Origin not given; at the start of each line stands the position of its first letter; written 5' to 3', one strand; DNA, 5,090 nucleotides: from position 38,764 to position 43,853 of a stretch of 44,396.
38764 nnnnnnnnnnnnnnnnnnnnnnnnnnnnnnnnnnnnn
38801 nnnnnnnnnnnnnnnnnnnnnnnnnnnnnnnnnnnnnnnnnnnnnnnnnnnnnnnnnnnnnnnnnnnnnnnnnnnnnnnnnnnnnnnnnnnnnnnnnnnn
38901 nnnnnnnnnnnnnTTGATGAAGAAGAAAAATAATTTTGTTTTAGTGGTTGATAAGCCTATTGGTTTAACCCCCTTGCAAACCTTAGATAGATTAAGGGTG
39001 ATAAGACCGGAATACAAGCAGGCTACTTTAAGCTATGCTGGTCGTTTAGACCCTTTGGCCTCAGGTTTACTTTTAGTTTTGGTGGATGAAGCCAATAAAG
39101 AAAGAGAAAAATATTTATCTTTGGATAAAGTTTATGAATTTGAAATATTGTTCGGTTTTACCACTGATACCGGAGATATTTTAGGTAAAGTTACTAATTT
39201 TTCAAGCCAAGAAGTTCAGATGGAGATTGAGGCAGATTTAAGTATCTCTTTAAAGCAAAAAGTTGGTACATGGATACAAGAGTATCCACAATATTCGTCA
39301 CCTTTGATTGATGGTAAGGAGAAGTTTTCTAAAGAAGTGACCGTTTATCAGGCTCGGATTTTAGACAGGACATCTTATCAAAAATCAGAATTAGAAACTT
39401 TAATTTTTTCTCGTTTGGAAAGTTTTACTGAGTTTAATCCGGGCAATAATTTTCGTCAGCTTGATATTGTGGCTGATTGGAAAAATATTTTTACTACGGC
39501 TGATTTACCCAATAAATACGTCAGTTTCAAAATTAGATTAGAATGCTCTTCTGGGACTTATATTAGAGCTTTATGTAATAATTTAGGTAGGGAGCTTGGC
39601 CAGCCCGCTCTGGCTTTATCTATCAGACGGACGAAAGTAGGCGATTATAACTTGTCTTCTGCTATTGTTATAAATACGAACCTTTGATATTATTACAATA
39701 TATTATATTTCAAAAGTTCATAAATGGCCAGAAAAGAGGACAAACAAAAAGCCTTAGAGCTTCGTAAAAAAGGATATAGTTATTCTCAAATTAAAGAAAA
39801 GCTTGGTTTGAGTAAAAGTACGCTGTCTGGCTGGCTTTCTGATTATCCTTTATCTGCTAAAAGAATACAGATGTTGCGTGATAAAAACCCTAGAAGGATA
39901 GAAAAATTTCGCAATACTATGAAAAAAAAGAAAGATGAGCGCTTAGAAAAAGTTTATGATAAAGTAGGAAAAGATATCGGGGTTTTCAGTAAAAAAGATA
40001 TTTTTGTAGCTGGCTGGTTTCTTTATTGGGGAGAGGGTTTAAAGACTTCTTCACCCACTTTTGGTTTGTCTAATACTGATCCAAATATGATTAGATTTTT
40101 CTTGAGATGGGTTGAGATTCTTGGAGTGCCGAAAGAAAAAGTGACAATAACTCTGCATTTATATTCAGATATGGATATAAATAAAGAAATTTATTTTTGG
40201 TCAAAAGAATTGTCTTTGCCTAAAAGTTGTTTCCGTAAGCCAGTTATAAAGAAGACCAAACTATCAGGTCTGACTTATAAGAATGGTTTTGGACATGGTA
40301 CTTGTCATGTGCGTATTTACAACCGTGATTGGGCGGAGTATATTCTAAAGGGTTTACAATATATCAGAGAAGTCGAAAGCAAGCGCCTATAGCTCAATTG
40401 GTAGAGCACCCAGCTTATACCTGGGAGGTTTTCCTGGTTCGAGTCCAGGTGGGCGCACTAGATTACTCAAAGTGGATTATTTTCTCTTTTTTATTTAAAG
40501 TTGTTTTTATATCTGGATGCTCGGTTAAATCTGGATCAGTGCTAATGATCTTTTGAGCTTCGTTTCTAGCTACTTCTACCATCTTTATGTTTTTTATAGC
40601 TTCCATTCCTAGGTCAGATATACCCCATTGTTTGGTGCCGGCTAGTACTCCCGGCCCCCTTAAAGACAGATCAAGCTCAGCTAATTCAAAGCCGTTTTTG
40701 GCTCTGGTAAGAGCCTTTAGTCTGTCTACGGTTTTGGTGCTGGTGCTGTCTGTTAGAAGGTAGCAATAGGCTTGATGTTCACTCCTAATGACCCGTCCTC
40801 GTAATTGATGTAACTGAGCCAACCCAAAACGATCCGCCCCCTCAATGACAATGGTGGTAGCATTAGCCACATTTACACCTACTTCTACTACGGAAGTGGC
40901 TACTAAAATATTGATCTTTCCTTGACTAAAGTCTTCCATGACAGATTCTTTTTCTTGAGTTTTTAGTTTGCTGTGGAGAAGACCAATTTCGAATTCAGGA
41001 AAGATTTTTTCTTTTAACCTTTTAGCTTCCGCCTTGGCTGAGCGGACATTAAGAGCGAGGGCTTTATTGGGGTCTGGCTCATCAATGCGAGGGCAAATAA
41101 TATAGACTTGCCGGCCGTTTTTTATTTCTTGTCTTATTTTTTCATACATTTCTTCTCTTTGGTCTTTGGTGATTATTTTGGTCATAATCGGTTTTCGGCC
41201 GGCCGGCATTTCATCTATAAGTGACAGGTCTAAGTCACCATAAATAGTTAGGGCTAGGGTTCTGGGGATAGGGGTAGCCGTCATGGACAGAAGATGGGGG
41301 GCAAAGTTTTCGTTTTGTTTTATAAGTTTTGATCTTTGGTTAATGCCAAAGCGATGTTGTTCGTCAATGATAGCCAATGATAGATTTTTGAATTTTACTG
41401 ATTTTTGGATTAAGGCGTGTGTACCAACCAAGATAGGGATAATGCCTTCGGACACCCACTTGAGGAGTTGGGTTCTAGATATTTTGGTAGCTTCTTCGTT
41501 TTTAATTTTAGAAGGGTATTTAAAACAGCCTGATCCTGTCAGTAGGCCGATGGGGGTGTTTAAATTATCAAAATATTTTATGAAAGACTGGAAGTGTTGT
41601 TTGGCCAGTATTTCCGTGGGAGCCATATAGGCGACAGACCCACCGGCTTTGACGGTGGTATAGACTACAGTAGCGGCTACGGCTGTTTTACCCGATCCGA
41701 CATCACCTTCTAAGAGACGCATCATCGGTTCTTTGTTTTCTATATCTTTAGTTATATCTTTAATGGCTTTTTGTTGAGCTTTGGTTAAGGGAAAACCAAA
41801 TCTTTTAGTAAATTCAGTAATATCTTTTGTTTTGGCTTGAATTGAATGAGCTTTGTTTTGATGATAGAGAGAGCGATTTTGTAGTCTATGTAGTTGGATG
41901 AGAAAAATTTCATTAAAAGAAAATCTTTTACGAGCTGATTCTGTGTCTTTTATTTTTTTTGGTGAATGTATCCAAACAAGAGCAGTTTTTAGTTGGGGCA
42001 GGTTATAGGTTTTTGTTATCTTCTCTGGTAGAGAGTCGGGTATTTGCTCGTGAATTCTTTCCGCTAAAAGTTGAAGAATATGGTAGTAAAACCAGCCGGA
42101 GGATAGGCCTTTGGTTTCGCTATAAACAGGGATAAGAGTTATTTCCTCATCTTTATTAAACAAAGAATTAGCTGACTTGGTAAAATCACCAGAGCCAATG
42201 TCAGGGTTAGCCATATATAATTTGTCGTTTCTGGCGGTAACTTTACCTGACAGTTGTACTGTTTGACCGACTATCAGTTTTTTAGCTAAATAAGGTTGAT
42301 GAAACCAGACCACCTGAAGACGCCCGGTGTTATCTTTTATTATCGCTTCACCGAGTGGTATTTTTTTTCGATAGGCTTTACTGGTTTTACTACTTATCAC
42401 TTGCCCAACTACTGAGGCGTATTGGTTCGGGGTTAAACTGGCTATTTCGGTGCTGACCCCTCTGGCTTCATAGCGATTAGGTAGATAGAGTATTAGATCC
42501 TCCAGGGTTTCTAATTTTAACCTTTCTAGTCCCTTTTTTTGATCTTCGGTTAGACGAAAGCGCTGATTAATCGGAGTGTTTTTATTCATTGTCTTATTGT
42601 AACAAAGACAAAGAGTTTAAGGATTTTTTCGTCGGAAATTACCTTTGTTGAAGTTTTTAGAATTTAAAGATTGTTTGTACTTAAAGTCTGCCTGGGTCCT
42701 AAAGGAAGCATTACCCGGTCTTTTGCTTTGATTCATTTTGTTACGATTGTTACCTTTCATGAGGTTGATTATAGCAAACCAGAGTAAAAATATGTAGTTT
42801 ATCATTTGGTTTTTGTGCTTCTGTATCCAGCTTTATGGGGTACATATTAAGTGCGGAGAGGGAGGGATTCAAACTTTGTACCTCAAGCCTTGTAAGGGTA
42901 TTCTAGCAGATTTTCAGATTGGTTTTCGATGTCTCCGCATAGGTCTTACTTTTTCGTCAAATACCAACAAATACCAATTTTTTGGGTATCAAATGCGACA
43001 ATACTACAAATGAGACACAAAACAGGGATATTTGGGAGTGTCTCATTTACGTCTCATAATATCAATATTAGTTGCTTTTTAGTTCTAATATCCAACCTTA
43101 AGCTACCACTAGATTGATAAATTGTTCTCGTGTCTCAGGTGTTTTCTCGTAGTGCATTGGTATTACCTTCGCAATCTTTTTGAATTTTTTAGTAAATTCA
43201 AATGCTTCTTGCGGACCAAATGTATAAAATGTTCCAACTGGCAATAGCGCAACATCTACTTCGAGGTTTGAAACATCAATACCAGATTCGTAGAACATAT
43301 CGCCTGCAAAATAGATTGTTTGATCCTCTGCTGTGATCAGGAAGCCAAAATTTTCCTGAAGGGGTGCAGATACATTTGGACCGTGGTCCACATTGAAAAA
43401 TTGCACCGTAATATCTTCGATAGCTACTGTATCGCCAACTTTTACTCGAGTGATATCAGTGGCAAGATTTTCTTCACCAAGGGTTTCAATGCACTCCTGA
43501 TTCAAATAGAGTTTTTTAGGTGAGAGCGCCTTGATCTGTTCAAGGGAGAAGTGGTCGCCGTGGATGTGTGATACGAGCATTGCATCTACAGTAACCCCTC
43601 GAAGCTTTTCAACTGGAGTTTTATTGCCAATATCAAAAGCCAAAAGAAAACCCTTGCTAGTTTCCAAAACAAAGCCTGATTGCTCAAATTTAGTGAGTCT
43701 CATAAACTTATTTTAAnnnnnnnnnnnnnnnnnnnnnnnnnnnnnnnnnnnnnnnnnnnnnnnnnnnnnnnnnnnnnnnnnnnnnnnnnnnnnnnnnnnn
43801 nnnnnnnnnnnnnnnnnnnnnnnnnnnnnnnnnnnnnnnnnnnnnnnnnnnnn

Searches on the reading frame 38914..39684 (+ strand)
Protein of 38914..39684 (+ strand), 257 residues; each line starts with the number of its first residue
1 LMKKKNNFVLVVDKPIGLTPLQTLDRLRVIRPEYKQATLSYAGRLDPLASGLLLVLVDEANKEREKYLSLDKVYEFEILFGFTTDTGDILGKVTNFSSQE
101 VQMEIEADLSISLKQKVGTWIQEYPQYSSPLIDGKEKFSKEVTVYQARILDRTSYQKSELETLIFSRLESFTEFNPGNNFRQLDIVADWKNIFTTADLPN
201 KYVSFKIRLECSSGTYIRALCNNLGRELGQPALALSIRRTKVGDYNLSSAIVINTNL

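Call 30: find_encoding_contigs(protein=window:38917-39684:+, flank=10000, max_places=10)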
Protein window:38917-39684:+ (256 aa): no gene with exactly this product is on record in the collection.

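Call 52: find_encoding_contigs(protein=window:38914-39684:+, flank=10000, max_places=10)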
Protein seq(257 aa) (257 aa): no gene with exactly this product is on record in the collection.

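Call 55: search_protein_families(library=pfam, proteins=[window:38917-39684:+], max_evalue=0.001)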
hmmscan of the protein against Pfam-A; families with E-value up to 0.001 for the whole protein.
window:38917-39684:+ (256 aa): 1 family
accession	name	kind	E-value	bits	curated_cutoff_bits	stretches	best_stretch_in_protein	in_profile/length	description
PF01509.24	TruB_N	-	6.9e-19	69.1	27.3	1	34-137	5-106/149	TruB family pseudouridylate synthase (N terminal domain)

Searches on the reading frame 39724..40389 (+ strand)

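Call 55: search_protein_families(library=pfam, proteins=[window:39724-40389:+], max_evalue=0.001)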
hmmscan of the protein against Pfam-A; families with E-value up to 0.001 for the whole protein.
window:39724-40389:+ (222 aa): 4 families
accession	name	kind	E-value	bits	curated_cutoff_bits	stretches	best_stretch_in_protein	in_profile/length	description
PF14493.12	HTH_40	-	1.6e-07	31.9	27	1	7-87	2-82/89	Helix-turn-helix domain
PF13384.12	HTH_23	-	3.8e-07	30.2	24.6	1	2-41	2-41/50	Homeodomain-like domain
PF13518.12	HTH_28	-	5.1e-05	23.7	25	1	7-41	2-36/52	Helix-turn-helix domain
PF01381.28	HTH_3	-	8.5e-05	22.9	23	1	13-49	4-42/55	Helix-turn-helix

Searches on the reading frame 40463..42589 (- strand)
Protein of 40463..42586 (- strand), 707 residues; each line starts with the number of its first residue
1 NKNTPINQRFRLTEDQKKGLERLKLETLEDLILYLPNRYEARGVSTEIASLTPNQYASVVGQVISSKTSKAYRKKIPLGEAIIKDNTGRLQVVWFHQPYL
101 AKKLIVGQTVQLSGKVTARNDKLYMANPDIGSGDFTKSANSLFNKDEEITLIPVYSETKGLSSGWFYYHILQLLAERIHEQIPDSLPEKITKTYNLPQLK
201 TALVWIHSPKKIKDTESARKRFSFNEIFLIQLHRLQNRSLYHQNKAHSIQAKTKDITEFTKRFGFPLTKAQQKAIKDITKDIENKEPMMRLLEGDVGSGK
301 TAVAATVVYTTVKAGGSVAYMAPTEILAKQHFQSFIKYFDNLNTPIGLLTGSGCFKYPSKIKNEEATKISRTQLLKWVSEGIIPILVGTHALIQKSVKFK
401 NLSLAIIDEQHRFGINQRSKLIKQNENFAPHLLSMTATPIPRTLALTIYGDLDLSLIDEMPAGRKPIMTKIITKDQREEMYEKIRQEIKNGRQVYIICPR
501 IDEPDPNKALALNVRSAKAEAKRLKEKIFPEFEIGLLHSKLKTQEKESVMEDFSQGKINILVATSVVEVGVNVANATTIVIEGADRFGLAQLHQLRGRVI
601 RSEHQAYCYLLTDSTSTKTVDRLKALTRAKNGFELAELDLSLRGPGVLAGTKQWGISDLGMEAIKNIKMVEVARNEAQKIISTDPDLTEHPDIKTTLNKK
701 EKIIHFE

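Call 27: find_encoding_contigs(protein=window:40463-42586:-, flank=10000, max_places=10)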
Protein window:40463-42586:- (707 aa): no gene with exactly this product is on record in the collection.

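Call 28: find_encoding_contigs(protein=window:40466-42589:-, flank=10000, max_places=10)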
Protein window:40466-42589:- (708 aa): 1 contig read that carries it; 1 place shown.
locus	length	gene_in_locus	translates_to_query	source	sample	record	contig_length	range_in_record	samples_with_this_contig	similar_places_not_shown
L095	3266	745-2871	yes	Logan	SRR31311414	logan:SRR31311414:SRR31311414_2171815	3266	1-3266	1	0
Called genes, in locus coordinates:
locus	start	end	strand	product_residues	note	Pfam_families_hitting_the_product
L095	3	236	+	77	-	?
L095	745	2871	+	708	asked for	PF17191:RecG_wedge, PF01336:tRNA_anti-codon, PF04851:ResIII, PF00270:DEAD, PF00271:Helicase_C, PF22590:Cas3-like_C_2 (weak), PF19833:RecG_dom3_C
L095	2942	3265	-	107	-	?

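Call 46: list_cluster_members(proteins=[window:40466-42589:-, window:11294-13441:+, window:14593-15786:+, window:24949-26217:+, window:29528-30907:+, window:3680-5431:+, window:6230-7696:+, window:1376-2485:+, window:39724-40389:+, window:43101-43703:-])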
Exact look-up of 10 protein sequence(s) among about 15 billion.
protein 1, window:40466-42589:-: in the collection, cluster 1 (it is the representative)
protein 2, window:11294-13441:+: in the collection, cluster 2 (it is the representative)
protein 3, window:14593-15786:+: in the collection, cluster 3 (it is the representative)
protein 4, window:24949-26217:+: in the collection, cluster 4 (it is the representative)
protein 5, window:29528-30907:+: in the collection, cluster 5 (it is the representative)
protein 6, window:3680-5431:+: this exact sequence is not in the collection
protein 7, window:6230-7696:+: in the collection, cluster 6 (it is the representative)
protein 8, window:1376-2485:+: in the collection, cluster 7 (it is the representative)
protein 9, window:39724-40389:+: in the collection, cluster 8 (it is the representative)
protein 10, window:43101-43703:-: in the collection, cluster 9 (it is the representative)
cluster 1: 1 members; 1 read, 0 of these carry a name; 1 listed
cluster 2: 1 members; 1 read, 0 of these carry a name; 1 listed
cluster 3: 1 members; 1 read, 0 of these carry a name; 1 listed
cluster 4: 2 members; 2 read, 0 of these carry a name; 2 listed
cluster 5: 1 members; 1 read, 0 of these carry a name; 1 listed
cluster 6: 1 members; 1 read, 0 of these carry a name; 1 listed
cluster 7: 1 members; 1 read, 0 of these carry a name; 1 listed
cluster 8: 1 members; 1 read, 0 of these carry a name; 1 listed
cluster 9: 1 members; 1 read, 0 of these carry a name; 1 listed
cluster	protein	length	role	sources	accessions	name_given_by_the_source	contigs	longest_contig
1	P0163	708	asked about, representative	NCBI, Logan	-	-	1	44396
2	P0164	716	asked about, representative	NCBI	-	-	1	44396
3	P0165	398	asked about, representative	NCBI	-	-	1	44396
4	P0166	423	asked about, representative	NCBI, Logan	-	-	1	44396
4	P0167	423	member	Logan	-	-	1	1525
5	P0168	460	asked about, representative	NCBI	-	-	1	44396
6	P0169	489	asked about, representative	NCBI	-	-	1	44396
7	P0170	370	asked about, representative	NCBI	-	-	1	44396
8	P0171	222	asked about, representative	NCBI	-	-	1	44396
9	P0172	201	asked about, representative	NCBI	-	-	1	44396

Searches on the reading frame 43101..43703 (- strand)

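Call 55: search_protein_families(library=pfam, proteins=[window:43101-43703:-], max_evalue=0.001)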
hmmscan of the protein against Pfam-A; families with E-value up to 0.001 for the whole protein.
window:43101-43703:- (201 aa): 3 families
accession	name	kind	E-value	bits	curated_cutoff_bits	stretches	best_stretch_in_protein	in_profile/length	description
PF13483.12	Lactamase_B_3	-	7.5e-20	72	24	1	2-184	1-160/160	Beta-lactamase superfamily domain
PF12706.13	Lactamase_B_2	-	6.8e-14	52.4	27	1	29-185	20-200/200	Beta-lactamase superfamily domain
PF00753.33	Lactamase_B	-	8e-05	23.1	22.7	1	33-178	38-185/196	Metallo-beta-lactamase superfamily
